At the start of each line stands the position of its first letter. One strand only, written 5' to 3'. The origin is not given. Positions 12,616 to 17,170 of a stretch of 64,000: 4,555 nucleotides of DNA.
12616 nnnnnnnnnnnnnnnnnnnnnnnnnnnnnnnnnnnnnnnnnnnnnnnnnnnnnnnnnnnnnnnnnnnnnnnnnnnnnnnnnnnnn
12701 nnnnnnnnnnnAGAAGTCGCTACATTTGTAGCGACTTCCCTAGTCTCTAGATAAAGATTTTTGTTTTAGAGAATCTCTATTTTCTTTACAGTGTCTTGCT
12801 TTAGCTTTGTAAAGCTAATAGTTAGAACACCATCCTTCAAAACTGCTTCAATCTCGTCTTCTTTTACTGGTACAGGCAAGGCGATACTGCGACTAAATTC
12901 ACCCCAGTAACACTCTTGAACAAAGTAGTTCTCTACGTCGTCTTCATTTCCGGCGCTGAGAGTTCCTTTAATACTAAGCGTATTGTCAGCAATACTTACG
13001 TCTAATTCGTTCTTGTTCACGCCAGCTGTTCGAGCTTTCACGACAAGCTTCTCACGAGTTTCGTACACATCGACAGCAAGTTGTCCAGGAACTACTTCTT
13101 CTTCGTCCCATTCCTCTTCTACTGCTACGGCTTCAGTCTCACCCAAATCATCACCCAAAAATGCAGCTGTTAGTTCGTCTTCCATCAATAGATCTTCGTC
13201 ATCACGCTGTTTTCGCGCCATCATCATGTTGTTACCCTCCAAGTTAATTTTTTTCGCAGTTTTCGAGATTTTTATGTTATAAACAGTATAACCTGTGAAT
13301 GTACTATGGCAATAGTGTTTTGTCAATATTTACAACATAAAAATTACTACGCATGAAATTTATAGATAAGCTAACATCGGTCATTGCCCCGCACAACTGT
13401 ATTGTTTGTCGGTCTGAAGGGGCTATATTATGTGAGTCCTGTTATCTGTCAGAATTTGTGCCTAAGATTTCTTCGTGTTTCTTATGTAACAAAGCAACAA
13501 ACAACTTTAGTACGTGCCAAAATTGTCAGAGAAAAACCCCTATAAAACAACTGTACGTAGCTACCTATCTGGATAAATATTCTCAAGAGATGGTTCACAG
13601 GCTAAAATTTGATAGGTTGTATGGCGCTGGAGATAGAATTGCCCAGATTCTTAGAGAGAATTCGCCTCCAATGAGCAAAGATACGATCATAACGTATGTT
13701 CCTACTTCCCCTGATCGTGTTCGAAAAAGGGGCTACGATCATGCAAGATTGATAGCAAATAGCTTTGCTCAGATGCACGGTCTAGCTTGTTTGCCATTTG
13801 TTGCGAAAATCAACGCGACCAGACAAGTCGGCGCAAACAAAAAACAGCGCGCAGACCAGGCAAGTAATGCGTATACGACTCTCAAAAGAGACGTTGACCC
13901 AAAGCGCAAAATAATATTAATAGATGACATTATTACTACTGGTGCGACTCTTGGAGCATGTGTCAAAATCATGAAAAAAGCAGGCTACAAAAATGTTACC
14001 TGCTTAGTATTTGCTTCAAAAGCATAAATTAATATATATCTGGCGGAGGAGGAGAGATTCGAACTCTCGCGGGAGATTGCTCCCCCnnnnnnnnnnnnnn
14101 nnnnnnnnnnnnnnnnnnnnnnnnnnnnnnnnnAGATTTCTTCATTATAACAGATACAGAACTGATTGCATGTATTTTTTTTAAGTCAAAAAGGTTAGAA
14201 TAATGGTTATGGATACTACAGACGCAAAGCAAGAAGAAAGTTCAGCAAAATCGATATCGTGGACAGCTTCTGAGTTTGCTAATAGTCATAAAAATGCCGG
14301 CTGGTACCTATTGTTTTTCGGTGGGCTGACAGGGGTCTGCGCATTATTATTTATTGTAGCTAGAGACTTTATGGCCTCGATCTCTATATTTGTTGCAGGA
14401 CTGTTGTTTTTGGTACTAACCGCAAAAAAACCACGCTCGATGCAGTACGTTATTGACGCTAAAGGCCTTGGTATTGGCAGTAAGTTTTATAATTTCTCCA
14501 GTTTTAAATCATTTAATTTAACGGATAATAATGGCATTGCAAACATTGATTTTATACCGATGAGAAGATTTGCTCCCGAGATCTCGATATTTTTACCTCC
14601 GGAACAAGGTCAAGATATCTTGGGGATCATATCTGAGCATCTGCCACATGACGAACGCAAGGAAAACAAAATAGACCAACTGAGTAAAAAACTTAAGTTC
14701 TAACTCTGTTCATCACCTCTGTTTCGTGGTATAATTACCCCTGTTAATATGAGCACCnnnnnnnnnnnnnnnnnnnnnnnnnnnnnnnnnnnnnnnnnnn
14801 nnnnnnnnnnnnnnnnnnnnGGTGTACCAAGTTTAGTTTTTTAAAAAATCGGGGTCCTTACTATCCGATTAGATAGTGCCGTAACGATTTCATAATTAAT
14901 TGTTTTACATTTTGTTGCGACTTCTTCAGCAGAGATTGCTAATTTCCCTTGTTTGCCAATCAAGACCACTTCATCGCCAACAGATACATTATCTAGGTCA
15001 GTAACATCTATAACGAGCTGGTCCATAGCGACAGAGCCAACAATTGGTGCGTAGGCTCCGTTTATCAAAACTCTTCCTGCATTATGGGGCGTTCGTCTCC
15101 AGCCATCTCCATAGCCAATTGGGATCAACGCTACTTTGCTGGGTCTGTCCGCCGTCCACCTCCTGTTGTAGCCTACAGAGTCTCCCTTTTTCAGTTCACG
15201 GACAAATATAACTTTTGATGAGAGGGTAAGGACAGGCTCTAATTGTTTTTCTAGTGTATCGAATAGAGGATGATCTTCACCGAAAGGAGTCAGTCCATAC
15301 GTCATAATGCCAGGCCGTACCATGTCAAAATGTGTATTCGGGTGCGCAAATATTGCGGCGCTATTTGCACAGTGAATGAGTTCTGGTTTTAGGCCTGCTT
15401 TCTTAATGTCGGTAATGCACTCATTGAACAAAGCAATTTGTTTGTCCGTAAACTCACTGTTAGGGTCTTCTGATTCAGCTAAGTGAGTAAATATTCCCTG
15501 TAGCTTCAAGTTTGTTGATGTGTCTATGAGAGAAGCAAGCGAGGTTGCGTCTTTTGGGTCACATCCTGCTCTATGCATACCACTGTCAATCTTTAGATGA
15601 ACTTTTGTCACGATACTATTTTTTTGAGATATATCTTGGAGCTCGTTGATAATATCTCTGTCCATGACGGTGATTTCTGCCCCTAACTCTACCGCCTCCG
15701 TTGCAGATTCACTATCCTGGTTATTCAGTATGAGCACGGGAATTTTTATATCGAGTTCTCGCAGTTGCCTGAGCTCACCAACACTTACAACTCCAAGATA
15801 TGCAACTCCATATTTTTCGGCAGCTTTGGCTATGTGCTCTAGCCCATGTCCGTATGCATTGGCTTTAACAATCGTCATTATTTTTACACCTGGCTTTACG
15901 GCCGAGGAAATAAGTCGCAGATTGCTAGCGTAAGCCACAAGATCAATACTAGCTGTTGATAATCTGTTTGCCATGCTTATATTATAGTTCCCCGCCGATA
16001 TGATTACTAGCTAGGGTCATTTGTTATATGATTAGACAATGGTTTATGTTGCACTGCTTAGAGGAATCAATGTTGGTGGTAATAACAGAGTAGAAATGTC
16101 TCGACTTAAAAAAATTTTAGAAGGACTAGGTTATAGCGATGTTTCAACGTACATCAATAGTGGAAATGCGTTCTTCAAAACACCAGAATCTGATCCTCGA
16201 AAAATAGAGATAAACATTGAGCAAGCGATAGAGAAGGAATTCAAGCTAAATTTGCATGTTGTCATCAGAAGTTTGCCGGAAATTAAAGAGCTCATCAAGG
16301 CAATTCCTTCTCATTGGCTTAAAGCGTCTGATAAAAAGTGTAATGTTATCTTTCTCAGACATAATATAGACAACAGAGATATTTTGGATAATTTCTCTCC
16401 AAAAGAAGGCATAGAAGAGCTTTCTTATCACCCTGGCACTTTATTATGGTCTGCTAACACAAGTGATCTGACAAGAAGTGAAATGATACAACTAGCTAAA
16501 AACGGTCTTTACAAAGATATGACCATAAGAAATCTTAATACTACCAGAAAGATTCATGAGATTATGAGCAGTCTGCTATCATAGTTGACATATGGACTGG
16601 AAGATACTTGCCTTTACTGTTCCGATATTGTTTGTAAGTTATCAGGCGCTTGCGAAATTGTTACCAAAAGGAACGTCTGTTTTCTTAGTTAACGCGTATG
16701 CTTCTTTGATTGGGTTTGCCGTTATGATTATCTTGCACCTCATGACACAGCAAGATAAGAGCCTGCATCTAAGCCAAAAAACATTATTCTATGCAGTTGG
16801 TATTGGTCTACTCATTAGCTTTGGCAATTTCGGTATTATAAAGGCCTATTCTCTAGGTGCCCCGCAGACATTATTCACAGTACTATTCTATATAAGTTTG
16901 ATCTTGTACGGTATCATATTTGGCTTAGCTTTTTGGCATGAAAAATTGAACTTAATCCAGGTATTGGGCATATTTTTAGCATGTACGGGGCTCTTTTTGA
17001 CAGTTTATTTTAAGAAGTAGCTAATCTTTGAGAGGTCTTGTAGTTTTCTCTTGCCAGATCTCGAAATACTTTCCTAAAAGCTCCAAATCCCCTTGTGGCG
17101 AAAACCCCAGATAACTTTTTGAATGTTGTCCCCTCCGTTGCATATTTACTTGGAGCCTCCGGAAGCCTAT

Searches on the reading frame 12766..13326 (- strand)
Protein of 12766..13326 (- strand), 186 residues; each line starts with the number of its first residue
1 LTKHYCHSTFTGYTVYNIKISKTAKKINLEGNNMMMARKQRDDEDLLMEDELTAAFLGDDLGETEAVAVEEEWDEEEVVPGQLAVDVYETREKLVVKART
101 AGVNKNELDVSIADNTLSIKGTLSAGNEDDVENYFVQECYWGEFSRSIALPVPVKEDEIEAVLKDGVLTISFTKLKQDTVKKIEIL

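Call 49: search_protein_families(library=pfam, proteins=[window:12766-13326:-], max_evalue=0.001)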
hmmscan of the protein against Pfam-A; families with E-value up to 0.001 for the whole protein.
window:12766-13326:- (186 aa): 2 families
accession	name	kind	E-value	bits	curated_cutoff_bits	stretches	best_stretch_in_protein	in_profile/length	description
PF00011.27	HSP20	-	1.6e-19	70.3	20.8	1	87-185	2-101/102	Hsp20/alpha crystallin family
PF17886.7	ArsA_HSP20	-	1.8e-06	27.9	22.5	1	94-172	4-63/63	HSP20-like domain found in ArsA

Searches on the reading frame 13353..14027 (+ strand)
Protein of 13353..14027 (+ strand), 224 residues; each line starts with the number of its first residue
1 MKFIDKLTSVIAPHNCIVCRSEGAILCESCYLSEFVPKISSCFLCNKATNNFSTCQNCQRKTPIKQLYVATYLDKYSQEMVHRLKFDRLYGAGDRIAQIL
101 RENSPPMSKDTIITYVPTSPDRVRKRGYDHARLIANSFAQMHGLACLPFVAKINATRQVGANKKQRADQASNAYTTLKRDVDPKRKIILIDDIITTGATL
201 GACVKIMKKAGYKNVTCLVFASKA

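Call 50: search_protein_families(library=pfam, proteins=[window:13353-14027:+], max_evalue=0.001)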
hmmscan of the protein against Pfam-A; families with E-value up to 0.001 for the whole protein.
window:13353-14027:+ (224 aa): 4 families
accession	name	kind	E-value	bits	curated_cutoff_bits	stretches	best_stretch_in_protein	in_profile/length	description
PF00156.33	Pribosyltran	-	6.8e-07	29.2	26.3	1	161-223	63-126/158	Phosphoribosyl transferase domain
PF14681.12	UPRTase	-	1.3e-05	25.2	27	1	157-218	94-156/206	Uracil phosphoribosyltransferase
PF15609.12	PRTase_2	-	0.00069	19.6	28.8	0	174-211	109-146/188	Phosphoribosyl transferase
PF18912.6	DZR_2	-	0.00076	19.7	27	0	41-65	9-35/56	Double zinc ribbon domain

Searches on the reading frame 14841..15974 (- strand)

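Call 51: search_protein_families(library=pfam, proteins=[window:14841-15974:-], max_evalue=0.001)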
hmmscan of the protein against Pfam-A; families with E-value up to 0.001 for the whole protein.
window:14841-15974:- (377 aa): 2 families
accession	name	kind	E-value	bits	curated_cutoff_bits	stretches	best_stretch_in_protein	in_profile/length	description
PF01168.26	Ala_racemase_N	-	4.2e-66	223.3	24.1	1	10-230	1-220/220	Alanine racemase, N-terminal domain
PF00842.27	Ala_racemase_C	-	1.2e-45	154.6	25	1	248-373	1-125/127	Alanine racemase, C-terminal domain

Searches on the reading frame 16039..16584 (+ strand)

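Call 50: search_protein_families(library=pfam, proteins=[window:16039-16584:+], max_evalue=0.001)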
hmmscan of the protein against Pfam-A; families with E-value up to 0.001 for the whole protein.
window:16039-16584:+ (181 aa): 1 family
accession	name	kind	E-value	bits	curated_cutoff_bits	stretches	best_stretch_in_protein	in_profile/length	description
PF08002.16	DUF1697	-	1.5e-38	132.8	24.4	1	2-129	3-130/137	Protein of unknown function (DUF1697)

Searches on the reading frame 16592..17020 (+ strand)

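Call 50: search_protein_families(library=pfam, proteins=[window:16592-17020:+], max_evalue=0.001)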
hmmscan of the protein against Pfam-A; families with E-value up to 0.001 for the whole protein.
window:16592-17020:+ (142 aa): 1 family
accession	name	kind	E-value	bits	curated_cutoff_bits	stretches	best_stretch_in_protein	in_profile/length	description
PF00892.27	EamA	-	8e-11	42.8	28.2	1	4-138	4-134/135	EamA-like transporter family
